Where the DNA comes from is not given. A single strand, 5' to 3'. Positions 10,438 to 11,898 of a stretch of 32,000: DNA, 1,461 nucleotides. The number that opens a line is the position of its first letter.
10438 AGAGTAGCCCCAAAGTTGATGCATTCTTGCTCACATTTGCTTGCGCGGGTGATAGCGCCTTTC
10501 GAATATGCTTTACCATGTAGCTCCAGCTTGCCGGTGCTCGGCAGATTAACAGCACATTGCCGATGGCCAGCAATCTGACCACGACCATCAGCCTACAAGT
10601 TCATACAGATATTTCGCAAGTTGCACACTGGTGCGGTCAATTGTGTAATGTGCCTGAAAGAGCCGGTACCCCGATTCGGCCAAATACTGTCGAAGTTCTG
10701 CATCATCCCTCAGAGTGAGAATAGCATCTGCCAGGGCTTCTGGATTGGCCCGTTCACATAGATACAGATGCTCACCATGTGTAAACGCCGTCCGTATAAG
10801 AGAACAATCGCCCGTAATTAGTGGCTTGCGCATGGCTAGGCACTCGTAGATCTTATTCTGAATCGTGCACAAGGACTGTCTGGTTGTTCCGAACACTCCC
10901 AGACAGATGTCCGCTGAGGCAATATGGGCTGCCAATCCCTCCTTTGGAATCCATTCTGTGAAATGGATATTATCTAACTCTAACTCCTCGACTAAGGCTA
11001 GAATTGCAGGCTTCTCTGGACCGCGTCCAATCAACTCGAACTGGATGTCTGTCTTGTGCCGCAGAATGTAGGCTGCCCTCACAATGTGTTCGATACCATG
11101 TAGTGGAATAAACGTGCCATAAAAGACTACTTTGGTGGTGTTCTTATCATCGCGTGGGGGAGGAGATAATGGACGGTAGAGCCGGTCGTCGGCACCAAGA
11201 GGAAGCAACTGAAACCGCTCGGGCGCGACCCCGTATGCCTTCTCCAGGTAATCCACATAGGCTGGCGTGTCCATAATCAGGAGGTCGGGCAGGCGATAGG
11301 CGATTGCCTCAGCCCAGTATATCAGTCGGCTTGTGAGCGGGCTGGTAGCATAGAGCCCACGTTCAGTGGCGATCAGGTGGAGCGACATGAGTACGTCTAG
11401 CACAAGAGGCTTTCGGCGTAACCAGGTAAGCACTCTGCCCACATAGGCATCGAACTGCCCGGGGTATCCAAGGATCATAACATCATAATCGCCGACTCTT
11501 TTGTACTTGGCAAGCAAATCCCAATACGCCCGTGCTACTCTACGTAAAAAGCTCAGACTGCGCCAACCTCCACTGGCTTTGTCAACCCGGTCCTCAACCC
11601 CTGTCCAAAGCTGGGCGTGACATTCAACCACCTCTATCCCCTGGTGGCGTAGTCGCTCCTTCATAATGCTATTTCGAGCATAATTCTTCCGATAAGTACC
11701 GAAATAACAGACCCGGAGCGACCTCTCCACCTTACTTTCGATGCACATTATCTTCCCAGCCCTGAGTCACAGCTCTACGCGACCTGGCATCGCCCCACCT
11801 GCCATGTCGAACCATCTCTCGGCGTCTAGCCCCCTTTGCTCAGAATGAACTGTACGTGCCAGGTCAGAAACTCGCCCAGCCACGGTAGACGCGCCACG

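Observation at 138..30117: Composite 30-kb envelope-glycan locus: Wzx/PGT lipid-linked assembly fused to a GT-C glycosylation hub, with no recognisable polymerase, chain-length or export genes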

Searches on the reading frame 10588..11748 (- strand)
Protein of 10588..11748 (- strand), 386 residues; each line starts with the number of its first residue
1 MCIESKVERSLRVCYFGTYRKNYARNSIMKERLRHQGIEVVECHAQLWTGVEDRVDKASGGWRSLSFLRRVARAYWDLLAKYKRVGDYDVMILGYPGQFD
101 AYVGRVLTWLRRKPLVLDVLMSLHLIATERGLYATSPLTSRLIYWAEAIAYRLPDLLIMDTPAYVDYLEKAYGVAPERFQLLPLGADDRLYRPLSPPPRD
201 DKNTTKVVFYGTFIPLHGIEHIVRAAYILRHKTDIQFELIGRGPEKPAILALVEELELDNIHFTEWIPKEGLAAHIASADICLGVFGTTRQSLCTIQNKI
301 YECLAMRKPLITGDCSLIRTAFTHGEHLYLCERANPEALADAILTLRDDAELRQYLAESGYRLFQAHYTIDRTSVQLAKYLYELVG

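Call 4: search_protein_families(library=pfam, proteins=[window:10588-11748:-], max_evalue=0.01)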
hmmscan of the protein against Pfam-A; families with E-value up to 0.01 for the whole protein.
window:10588-11748:- (386 aa): 5 families
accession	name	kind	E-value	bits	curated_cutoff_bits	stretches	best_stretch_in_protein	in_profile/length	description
PF13692.12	Glyco_trans_1_4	-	6.6e-20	72.3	27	1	206-349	3-142/142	Glycosyl transferases group 1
PF00534.26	Glycos_transf_1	-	2e-16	60.5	26.4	1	201-361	12-170/172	Glycosyl transferases group 1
PF13524.12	Glyco_trans_1_2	-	2.8e-12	47.2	25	1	229-377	9-142/144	Glycosyl transferase-like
PF13579.12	Glyco_trans_4_4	-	1.4e-08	35.6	29.7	1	32-185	34-158/158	Glycosyl transferase 4-like domain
PF13439.12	Glyco_transf_4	-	6.2e-06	26.8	28.5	1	31-188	13-168/170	Glycosyltransferase Family 4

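Call 41: search_protein_families(library=ncbifam, proteins=[window:10588-11748:-], max_evalue=0.001)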
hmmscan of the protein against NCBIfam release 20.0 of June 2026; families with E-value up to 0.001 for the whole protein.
window:10588-11748:- (386 aa): 11 families
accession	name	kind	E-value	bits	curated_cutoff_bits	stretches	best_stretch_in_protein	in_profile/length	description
NF007640.0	PRK10307.1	subfamily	7.1e-12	44.9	276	1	205-375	229-398/411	WcaI family glycosyltransferase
NF041876.1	EPS_EpsE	equivalog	6.1e-10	38.9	400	1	173-373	182-385/389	exopolysaccharide biosynthesis GT4 family glycosyltransferase EpsE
TIGR04063.1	stp3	hypoth_equivalog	1.4e-08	34.1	442.05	1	205-371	214-382/397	TIGR04063 family PEP-CTERM/XrtA system glycosyltransferase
NF038298.1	EPS_HpsO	equivalog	2.8e-08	33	575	1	184-380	176-383/388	hormogonium polysaccharide biosynthesis glycosyltransferase HpsO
TIGR03999.1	thiol_BshA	equivalog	9e-08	31.4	273.7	1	207-378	202-367/375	N-acetyl-alpha-D-glucosaminyl L-malate synthase BshA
TIGR03088.1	stp2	hypoth_equivalog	4.8e-06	25.9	409.05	1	166-378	149-367/374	TIGR03088 family PEP-CTERM/XrtA system glycosyltransferase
TIGR03449.1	mycothiol_MshA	equivalog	5.3e-06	25.6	462.5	1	154-379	165-398/406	D-inositol-3-phosphate glycosyltransferase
NF047684.1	TeichurnBiosyTuaC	equivalog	8.4e-06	24.9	550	1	204-380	219-385/391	teichuronic acid biosynthesis protein TuaC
TIGR03087.1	stp1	hypoth_equivalog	3.7e-05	23.1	316.65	1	228-381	253-394/397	TIGR03087 family PEP-CTERM/XrtA system glycosyltransferase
NF041879.1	EPS_EpsH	equivalog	0.00016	20.6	800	1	205-281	238-315/431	exopolysaccharide biosynthesis glycosyltransferase EpsH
NF047880.1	glyco_SdgA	exception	0.00079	18.1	800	0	200-365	311-472/488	serine-aspartate repeat adhesin O-glycosyltransferase SdgA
